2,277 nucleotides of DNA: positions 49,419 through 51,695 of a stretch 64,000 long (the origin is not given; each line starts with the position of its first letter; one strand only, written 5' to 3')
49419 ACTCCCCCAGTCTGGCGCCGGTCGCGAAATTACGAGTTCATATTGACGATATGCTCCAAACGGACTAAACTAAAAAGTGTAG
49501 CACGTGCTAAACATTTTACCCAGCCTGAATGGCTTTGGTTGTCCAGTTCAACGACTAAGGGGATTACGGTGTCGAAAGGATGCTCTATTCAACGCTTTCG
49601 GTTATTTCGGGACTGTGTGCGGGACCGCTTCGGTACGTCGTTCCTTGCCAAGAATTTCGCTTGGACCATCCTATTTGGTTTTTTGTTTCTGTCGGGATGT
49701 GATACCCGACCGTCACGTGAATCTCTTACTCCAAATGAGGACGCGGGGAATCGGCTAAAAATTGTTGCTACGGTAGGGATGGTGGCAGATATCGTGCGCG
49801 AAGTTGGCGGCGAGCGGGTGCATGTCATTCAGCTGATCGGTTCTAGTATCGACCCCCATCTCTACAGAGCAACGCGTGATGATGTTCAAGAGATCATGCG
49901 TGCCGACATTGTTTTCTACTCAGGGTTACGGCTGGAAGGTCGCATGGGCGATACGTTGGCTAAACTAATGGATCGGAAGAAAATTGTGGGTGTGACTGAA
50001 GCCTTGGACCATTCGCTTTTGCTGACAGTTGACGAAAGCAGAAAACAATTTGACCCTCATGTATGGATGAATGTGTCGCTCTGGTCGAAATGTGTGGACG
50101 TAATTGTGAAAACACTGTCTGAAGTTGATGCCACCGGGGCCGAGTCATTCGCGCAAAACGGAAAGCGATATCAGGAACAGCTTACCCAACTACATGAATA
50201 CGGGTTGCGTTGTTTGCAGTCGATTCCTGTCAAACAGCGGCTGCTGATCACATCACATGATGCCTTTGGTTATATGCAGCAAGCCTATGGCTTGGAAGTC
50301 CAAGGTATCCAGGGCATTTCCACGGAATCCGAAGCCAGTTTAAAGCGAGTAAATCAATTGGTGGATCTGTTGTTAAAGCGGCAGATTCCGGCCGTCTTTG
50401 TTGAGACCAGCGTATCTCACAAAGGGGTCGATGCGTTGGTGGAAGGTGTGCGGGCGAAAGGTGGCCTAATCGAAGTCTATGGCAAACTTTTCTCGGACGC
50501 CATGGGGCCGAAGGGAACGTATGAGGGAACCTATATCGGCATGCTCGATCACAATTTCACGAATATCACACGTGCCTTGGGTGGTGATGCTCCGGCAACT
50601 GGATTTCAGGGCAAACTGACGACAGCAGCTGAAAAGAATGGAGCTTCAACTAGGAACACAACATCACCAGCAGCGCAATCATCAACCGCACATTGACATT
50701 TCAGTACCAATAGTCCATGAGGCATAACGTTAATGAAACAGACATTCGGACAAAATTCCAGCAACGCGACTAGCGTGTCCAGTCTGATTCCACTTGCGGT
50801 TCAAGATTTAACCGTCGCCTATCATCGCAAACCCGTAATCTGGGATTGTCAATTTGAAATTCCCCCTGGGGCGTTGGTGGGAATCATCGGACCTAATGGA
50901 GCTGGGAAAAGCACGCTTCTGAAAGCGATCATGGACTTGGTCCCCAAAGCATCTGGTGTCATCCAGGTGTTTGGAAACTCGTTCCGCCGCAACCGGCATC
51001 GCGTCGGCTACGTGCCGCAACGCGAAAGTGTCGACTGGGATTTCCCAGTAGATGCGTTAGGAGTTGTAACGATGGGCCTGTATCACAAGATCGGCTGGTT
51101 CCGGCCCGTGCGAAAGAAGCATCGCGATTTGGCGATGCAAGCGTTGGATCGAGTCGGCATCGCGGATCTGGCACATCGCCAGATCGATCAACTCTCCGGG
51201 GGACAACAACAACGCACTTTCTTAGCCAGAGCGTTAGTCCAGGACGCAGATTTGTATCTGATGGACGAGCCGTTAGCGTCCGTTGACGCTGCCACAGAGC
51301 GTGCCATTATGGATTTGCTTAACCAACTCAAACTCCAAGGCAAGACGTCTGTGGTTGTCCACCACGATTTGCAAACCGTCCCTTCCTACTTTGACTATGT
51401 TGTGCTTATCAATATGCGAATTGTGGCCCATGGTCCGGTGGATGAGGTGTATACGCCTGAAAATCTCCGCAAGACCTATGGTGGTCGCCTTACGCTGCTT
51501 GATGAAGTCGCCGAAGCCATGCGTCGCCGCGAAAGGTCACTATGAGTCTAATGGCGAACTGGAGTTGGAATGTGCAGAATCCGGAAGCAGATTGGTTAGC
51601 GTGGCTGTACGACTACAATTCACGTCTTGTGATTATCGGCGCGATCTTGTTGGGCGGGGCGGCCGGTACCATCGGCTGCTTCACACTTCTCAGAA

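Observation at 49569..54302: Metal ABC importer in which both permeases carry C-terminal DtxR-like repressor domains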

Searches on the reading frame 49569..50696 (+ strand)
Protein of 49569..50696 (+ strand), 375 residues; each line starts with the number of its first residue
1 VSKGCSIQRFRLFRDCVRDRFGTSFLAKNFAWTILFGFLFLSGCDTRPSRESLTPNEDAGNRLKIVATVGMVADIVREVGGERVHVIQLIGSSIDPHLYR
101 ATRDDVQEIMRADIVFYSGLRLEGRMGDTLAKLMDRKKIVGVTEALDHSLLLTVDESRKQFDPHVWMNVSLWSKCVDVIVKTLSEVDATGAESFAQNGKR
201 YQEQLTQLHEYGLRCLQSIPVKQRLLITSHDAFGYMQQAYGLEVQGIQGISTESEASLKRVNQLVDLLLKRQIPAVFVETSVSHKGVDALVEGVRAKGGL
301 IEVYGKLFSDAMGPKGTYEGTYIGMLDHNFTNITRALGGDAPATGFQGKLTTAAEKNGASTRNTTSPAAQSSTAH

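Call 3: search_protein_families(library=pfam, proteins=[window:49569-50696:+], max_evalue=0.1)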
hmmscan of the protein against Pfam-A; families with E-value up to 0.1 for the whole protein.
window:49569-50696:+ (375 aa): 1 family
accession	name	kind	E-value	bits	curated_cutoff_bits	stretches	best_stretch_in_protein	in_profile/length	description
PF01297.22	ZnuA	-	8.8e-71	238.9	29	1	65-336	1-263/263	Zinc-uptake complex component A periplasmic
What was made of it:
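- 49617..50696 (+): TroA-like cluster A-I metal-binding lipoprotein (SBP). It has an LSGC lipobox at residues 25-28. An alternative in-frame GTG start lies at 49569. PF01297, E 9e-71 (call 3).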

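Call 4: search_protein_families(library=ncbifam, proteins=[window:49569-50696:+], max_evalue=0.1)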
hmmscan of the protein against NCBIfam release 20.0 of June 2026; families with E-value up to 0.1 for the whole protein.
window:49569-50696:+ (375 aa): 9 families
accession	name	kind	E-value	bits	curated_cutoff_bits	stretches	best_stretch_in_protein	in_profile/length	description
NF053703.1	Mn_SBP_EfaA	exception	3.9e-55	187.2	485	1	28-336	4-308/310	Mn/Fe ABC transporter substrate-binding lipoprotein EfaA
NF040870.1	AztC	equivalog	3.2e-52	177.7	350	1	65-337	1-277/277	zinc ABC transporter substrate-binding protein AztC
NF047355.1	ABC_bind_Mn_Staph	exception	1.1e-47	162.9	500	1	33-335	7-306/309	manganese ABC transporter substrate-binding lipoprotein MntC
NF053842.1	MnTportMntCDein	equivalog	1.4e-45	155.8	400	1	61-335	4-280/281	manganese ABC transporter substrate-binding protein MntC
TIGR03772.1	anch_rpt_subst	equivalog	5.9e-43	147.2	350.45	2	160-331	315-479/486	anchored repeat ABC transporter, substrate-binding protein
NF040928.1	ABC_lipo_SloC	subfamily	3.2e-42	144.7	525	1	34-337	5-302/304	metal ABC transporter substrate-binding lipoprotein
NF033605.1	Zn_bnd_ABC_AdcA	exception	1.3e-21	77.2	700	1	39-338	16-323/517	zinc ABC transporter substrate-binding lipoprotein AdcA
NF007091.2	PRK09545.1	equivalog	2.6e-16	59.7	268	2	156-305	144-291/318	zinc ABC transporter substrate-binding protein ZnuA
NF049936.1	TriMthamethphnDioxTmpA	equivalog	0.013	14.3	400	1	184-239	106-161/366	2-trimethylaminoethylphosphonate dioxygenase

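Call 94: search_solved_structures(query=window:49617-50693:+, max_evalue=1e-20, show_alignments=3)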
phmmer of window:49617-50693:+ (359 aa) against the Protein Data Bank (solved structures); distinct sequences matched with E-value up to 1e-20: 28.
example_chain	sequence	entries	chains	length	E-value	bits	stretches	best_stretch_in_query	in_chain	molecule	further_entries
1toa_A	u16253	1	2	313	3.2e-77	263.2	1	45-321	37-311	PROTEIN (PERIPLASMIC BINDING PROTEIN TROA)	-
1k0f_A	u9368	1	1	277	6e-77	262.3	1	49-321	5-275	Periplasmic zinc-binding protein troA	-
3mfq_A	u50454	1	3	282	1.8e-44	155.5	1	45-315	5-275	High-affinity zinc uptake system protein znuA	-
4utp_A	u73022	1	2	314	5.2e-38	134.3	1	40-321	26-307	MANGANESE ABC TRANSPORTER SUBSTRATE-BINDING LIPOPROTEIN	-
1psz_A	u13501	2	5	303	8.6e-38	133.6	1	42-321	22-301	PROTEIN (SURFACE ANTIGEN PSAA) | MANGANESE ABC TRANSPORTER SUBSTRATE-BINDING LIPOPROTEIN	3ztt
5hx7_A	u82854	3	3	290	1.3e-37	133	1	43-318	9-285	Manganese-binding lipoprotein MntA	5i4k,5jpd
4uto_A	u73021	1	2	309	3.3e-37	131.7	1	40-321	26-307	MANGANESE ABC TRANSPORTER SUBSTRATE-BINDING LIPOPROTEIN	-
3zk7_A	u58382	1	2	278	2.1e-36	129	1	46-321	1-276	MANGANESE ABC TRANSPORTER SUBSTRATE-BINDING LIPOPROTEIN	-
3zk8_A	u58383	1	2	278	2.1e-36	129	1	46-321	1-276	MANGANESE ABC TRANSPORTER SUBSTRATE-BINDING LIPOPROTEIN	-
3zk9_A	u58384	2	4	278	1e-35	126.8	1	46-321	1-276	MANGANESE ABC TRANSPORTER SUBSTRATE-BINDING LIPOPROTEIN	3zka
4k3v_A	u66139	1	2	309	2.1e-35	125.8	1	22-317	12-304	ABC superfamily ATP binding cassette transporter, binding protein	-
4nno_A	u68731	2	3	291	7.6e-35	123.9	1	41-317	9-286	Lipoprotein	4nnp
5hdq_A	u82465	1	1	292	7.6e-35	123.9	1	41-317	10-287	ABC transporter substrate-binding protein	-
8svc_A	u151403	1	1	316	1.7e-34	122.8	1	45-319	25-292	Metal ABC transporter substrate-binding protein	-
4oxq_A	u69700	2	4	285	9.6e-33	117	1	42-318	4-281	Manganese ABC transporter, periplasmic-binding protein SitA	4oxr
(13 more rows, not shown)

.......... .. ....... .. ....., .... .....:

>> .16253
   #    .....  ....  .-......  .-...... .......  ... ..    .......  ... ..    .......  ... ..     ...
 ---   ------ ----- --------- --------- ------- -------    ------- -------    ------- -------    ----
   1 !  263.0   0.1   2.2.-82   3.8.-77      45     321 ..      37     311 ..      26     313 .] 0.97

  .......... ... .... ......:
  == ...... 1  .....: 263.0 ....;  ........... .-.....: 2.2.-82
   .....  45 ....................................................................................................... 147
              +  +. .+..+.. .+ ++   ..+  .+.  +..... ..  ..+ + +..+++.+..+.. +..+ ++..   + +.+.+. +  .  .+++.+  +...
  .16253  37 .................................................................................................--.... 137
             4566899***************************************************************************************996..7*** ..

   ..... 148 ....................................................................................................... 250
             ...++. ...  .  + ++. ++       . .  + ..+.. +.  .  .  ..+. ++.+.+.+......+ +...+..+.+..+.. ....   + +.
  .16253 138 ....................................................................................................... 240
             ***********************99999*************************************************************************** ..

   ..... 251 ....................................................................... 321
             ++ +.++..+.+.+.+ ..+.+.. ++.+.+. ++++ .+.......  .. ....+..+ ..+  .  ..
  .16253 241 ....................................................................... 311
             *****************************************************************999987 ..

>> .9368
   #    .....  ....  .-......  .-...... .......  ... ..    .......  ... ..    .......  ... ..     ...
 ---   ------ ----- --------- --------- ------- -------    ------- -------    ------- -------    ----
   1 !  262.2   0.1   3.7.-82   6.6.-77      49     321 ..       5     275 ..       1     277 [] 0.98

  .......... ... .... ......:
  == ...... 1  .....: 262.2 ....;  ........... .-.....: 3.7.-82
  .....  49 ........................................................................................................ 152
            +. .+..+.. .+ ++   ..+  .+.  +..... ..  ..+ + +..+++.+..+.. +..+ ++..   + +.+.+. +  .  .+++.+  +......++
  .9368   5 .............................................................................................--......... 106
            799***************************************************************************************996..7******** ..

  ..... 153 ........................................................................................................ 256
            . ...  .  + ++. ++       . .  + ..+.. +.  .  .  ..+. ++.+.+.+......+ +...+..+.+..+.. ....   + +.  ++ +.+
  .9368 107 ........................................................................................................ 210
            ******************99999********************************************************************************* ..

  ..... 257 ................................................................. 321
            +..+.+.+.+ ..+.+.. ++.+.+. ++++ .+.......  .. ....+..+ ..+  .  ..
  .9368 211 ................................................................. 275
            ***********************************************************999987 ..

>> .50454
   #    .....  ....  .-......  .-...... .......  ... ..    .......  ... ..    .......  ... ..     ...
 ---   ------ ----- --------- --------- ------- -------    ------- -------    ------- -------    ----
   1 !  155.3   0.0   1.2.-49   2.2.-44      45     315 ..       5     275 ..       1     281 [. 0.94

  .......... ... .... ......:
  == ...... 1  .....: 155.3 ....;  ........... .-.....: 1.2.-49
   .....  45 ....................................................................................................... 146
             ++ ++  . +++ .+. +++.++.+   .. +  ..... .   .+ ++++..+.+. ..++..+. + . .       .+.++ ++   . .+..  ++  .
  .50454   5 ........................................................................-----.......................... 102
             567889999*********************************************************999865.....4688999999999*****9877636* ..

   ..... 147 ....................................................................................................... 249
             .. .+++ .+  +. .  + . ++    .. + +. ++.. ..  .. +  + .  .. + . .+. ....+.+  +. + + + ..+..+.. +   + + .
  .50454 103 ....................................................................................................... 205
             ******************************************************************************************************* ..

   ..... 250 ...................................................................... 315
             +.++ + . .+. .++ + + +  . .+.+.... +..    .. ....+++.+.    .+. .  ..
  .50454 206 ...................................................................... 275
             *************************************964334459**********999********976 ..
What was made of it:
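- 49617..50696 (+): TroA, E 3e-77, with the DPH / DPH / SHD / SDA motifs aligned (call 94).
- Closest known: TroABCD-TroR of Treponema pallidum. Same: The SBP is most similar to TroA (E 3e-77) and shares its metal-ligand motifs (call 94).
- Checked: Its best PDB match is T. pallidum TroA, E 3e-77 (calls 3, 94).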

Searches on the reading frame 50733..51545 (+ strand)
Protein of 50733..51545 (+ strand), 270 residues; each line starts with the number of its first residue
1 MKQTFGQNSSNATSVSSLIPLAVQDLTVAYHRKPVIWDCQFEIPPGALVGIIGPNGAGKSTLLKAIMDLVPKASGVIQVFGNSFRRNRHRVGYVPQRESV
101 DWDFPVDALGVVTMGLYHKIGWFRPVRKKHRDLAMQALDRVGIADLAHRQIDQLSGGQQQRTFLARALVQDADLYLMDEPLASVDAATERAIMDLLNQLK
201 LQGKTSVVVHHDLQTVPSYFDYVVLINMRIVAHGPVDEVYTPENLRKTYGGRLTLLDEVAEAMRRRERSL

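Call 3: search_protein_families(library=pfam, proteins=[window:50733-51545:+], max_evalue=0.1)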
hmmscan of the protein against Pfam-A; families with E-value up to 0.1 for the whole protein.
window:50733-51545:+ (270 aa): 23 families
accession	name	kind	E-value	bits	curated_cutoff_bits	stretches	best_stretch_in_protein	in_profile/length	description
PF00005.33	ABC_tran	-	1.1e-29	104.2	25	1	38-182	3-137/137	ABC transporter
PF13304.12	AAA_21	-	3.4e-09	37.6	27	1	49-100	2-58/304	AAA domain, putative AbiEii toxin, Type IV TA system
PF02463.25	SMC_N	-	7.9e-07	29.2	40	1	49-66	27-44/220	RecF/RecN/SMC N terminal domain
PF13555.12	AAA_29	-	8.2e-05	22.7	27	1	48-69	24-45/61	P-loop containing region of AAA domain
PF13476.12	AAA_23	-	0.00012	23.2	27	1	47-66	20-39/201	AAA domain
PF13514.12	AAA_27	-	0.00043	20.4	22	1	45-69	25-49/206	AAA domain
PF19993.5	DO-GTPase2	-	0.0044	17.2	27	1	48-72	2-26/226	Double-GTPase 2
PF13238.12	AAA_18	-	0.0058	17.5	29.4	0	49-69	1-21/128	AAA domain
PF13191.12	AAA_16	-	0.0078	17.2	32.6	1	48-81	26-57/167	AAA ATPase domain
PF13401.12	AAA_22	-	0.01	16.6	27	1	51-78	10-33/130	AAA domain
PF01926.29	MMR_HSR1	-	0.012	16.1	21.9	1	49-72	2-25/113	50S ribosome-binding GTPase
PF13558.12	SbcC_Walker_B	-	0.015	16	27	0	131-197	10-89/90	SbcC/RAD50-like, Walker B motif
PF01637.24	ATPase_2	-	0.015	15.6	33.2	1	50-88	24-61/225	ATPase domain predominantly from Archaea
PF13604.12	AAA_30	-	0.015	15.5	27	1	48-81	20-53/191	AAA domain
PF13175.12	AAA_15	-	0.026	14.6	32.1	1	51-66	28-43/374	AAA ATPase domain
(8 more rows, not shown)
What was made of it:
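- Checked: ATPase: 50733-51545 (call 3).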

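Call 4: search_protein_families(library=ncbifam, proteins=[window:50733-51545:+], max_evalue=0.1)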
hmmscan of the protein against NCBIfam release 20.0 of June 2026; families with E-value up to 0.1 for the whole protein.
window:50733-51545:+ (270 aa): 207 families (the best 25 are shown)
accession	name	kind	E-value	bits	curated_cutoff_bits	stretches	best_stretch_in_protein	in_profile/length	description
NF053840.1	MnTportMntADein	equivalog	3.9e-68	229.6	400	1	21-250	2-230/240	manganese ABC transporter ATP-binding protein MntA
NF011630.0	PRK15056.1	equivalog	2.9e-64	216.9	393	1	21-253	7-242/274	manganese/iron ABC transporter ATP-binding protein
NF040873.1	AztA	equivalog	3.6e-56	189.8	220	1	30-224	2-190/191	zinc ABC transporter ATP-binding protein AztA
TIGR03771.1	anch_rpt_ABC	equivalog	4.9e-55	186.7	268.8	1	42-250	2-210/223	anchored repeat-type ABC transporter ATP-binding subunit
NF007082.0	PRK09536.1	equivalog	2.7e-48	165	537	1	21-254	4-241/402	corrinoid ABC transporter ATPase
NF010068.0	PRK13548.1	equivalog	1.1e-47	162.4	261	1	21-260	6-251/261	heme ABC transporter ATP-binding protein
NF008409.0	PRK11231.1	equivalog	4.6e-45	154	375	1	21-249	3-235/255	Fe(3+) dicitrate ABC transporter ATP-binding protein FecE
TIGR03873.1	F420-0_ABC_ATP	hypoth_equivalog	1.6e-44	152.1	372.4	1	21-257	2-242/256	putative F420-0 ABC transporter ATP-binding protein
TIGR02315.1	ABC_phnC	equivalog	1.5e-41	142.5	266.1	1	21-249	2-242/243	phosphonate ABC transporter ATP-binding protein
NF007606.0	PRK10253.1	equivalog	5.7e-36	124.3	497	1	21-258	8-250/266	iron-enterobactin ABC transporter ATP-binding protein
NF007090.0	PRK09544.1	equivalog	3.7e-34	118.3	306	1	22-241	6-209/251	zinc ABC transporter ATP-binding protein ZnuC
TIGR02857.1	CydD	equivalog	9.9e-33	113.9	435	1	14-219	316-523/529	thiol reductant ABC exporter subunit CydD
TIGR01188.1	drrA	subfamily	1.8e-32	112.9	312.45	1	36-253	9-219/302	daunorubicin resistance ABC transporter, ATP-binding protein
TIGR03864.1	PQQ_ABC_ATP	hypoth_equivalog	1.2e-31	110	302.25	1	21-243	2-223/236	ABC transporter, ATP-binding subunit, PQQ-dependent alcohol dehydrogenase system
TIGR03608.1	L_ocin_972_ABC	subfamily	9.4e-31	106.9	254.85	1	24-215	2-196/206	putative bacteriocin export ABC transporter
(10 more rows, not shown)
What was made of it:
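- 50733..51545 (+): ABC transporter ATPase (TroB/MntA-like). Best NCBIfam matches are Mn and Mn/Fe transporter ATPases, all below the equivalog cut-offs (calls 3, 4).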
